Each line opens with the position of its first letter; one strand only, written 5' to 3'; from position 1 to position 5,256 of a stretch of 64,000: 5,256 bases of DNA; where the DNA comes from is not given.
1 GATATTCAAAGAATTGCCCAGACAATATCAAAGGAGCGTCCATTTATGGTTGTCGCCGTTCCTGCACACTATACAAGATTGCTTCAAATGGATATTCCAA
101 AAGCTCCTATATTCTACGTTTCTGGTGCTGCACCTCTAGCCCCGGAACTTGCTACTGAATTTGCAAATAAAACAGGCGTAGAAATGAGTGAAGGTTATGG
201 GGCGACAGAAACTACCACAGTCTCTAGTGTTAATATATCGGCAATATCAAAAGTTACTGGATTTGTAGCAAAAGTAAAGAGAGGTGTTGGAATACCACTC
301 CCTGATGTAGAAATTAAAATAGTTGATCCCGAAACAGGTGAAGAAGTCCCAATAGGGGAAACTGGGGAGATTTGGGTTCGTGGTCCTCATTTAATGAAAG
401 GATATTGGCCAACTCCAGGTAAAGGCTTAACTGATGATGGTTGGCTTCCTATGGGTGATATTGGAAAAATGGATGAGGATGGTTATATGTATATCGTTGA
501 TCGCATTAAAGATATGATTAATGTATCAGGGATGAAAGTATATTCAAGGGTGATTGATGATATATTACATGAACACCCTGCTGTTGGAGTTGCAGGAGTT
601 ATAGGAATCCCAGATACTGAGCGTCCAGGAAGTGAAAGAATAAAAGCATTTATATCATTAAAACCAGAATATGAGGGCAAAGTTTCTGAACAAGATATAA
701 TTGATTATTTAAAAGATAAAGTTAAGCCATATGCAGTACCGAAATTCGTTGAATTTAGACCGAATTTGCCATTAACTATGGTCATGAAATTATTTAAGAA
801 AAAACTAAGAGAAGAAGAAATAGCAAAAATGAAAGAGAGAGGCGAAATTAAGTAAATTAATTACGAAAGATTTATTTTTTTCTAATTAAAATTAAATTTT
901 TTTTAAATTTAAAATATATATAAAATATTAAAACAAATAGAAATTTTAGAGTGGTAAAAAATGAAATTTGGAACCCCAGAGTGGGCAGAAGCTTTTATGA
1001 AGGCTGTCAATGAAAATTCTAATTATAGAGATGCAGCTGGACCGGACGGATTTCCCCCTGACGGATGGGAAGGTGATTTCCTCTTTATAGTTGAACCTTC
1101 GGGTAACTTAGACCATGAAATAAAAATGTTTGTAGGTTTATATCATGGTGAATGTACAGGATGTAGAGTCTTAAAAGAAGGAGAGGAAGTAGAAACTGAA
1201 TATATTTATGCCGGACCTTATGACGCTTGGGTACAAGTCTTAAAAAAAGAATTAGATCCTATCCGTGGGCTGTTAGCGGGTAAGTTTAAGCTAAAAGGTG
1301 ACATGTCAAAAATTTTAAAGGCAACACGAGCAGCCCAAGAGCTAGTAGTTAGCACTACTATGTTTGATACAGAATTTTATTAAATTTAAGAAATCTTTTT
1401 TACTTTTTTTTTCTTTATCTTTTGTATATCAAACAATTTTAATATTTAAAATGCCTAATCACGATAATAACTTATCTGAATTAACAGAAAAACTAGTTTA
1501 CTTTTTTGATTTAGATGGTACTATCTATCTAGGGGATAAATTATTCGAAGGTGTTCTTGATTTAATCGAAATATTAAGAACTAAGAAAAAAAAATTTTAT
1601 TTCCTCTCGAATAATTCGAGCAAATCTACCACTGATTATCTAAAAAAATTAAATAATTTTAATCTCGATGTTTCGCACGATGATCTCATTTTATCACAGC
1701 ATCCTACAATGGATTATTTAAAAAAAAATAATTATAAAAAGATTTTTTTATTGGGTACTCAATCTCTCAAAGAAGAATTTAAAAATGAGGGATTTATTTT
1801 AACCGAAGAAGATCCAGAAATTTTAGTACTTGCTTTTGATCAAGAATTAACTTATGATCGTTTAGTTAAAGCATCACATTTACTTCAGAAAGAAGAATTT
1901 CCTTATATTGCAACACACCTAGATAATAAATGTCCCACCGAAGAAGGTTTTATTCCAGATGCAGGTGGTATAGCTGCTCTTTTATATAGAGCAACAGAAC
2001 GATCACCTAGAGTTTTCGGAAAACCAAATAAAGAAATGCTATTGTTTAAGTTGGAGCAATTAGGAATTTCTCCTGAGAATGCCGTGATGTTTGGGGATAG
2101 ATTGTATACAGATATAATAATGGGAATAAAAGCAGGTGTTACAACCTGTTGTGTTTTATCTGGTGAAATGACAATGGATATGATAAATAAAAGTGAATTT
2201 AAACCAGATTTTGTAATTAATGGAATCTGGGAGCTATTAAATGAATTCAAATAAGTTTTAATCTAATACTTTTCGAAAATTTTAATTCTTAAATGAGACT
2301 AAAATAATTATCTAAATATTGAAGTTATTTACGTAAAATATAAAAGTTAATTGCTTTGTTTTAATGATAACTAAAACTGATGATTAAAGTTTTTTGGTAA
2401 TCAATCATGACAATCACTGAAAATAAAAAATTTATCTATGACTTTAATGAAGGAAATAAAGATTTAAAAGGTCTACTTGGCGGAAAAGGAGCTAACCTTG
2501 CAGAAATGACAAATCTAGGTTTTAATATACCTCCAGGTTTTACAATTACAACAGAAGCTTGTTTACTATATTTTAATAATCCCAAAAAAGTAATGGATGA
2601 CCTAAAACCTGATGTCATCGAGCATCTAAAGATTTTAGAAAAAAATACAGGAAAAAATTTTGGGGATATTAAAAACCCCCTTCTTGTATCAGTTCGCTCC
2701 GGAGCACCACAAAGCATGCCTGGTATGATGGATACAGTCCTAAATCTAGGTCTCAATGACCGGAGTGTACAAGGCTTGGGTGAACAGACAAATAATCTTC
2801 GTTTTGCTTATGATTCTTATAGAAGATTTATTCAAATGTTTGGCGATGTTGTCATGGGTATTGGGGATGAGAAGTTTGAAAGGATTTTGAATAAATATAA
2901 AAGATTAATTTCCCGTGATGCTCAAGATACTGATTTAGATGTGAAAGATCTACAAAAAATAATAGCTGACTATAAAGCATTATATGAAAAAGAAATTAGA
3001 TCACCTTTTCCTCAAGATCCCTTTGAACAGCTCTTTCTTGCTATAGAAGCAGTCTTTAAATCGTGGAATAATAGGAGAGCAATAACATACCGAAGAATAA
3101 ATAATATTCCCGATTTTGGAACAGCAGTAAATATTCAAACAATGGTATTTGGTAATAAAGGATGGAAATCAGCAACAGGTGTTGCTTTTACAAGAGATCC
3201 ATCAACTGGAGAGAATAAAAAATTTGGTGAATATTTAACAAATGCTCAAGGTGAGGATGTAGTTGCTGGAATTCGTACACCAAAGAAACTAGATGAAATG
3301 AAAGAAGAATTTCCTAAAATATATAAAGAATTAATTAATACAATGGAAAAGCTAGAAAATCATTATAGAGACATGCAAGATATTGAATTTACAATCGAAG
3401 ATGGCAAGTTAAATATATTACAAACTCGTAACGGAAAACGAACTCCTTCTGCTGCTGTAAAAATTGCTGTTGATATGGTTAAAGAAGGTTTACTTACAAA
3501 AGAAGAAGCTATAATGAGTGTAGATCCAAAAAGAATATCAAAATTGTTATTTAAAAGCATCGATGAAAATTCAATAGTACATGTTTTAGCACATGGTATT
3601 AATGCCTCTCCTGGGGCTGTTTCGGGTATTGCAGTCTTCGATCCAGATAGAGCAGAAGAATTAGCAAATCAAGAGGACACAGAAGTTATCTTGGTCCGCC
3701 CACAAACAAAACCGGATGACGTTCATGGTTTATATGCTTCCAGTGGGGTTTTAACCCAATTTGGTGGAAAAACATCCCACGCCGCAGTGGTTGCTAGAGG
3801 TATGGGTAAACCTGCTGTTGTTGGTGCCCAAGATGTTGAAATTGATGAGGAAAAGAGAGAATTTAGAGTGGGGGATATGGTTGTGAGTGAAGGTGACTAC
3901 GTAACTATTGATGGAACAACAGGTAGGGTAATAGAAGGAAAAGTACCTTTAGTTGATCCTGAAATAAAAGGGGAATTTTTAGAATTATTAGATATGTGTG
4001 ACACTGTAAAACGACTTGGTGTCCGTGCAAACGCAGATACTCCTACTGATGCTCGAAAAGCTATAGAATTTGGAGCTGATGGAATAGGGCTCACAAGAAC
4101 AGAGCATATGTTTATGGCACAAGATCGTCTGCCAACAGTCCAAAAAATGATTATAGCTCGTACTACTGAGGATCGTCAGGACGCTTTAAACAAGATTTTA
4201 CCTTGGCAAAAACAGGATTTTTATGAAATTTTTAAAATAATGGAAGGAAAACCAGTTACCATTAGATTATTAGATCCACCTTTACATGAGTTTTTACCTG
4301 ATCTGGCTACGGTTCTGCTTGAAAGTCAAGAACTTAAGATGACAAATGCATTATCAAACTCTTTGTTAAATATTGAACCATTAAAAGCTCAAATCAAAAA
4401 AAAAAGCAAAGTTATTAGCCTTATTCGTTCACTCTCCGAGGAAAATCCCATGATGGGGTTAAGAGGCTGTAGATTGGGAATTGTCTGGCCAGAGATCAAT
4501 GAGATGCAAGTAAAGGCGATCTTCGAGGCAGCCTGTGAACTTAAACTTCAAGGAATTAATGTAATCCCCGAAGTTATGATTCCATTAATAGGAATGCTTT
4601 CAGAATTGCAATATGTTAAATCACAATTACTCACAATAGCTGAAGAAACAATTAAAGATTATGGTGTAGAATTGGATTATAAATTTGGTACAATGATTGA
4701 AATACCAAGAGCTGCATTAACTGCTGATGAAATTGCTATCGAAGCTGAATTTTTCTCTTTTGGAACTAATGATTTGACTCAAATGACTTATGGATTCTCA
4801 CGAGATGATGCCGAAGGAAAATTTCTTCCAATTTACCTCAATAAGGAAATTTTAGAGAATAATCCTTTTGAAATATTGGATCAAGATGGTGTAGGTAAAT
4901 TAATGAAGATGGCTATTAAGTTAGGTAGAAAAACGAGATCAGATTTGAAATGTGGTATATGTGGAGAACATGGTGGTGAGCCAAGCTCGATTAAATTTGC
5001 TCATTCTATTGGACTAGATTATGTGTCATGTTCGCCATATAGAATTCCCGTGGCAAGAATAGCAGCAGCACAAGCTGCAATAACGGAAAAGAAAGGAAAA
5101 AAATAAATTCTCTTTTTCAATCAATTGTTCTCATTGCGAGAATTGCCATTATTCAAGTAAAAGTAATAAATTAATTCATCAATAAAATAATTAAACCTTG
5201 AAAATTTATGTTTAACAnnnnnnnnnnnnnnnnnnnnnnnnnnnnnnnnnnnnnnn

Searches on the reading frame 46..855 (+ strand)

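Call 90: search_protein_families(library=pfam, proteins=[window:46-855:+], max_evalue=0.0001)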
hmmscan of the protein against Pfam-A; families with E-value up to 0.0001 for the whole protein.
window:46-855:+ (269 aa): 2 families
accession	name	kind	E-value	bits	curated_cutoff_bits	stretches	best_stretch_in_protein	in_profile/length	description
PF00501.34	AMP-binding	-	5.7e-29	101.5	29.9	1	3-121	261-384/384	AMP-binding enzyme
PF13193.12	AMP-binding_C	-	6.3e-14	53.1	24.5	1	170-244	2-72/76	AMP-binding enzyme C-terminal domain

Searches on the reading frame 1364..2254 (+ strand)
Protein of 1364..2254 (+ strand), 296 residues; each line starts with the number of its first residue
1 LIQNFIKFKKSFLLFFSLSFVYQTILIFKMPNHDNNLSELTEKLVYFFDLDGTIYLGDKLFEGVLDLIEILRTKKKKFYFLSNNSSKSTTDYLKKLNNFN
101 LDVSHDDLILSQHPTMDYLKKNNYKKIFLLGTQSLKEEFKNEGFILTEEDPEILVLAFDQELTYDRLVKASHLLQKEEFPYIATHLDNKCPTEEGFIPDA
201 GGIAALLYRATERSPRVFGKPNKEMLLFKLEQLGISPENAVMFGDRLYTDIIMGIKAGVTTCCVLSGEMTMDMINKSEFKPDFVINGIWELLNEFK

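Call 90: search_protein_families(library=pfam, proteins=[window:1364-2254:+], max_evalue=0.0001)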
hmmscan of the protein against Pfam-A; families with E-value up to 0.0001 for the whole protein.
window:1364-2254:+ (296 aa): 4 families
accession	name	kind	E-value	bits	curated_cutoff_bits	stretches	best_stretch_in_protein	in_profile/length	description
PF13344.12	Hydrolase_6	-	2.4e-26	92.1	27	1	47-144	2-100/101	Haloacid dehalogenase-like hydrolase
PF13242.12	Hydrolase_like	-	4.8e-19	68.5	22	1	217-291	1-75/75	HAD-hyrolase-like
PF00702.32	Hydrolase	-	1.8e-17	64.8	26.4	1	46-258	4-191/191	haloacid dehalogenase-like hydrolase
PF13419.12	HAD_2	-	1.9e-09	38.4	23.8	1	219-264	134-178/178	Haloacid dehalogenase-like hydrolase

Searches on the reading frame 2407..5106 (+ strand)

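Call 90: search_protein_families(library=pfam, proteins=[window:2407-5106:+], max_evalue=0.0001)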
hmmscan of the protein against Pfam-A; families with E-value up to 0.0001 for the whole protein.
window:2407-5106:+ (899 aa): 3 families
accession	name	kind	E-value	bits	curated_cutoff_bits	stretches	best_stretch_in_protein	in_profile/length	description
PF02896.24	PEP-utilizers_C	-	5.3e-79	265.9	22.8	1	525-890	8-291/293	PEP-utilising enzyme, PEP-binding domain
PF01326.24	PPDK_N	-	1.1e-52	179.8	27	3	66-295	77-220/328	Pyruvate phosphate dikinase, AMP/ATP-binding domain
PF00391.29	PEP-utilizers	-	2.1e-23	82.2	23.1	1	426-506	4-72/72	PEP-utilising enzyme, mobile domain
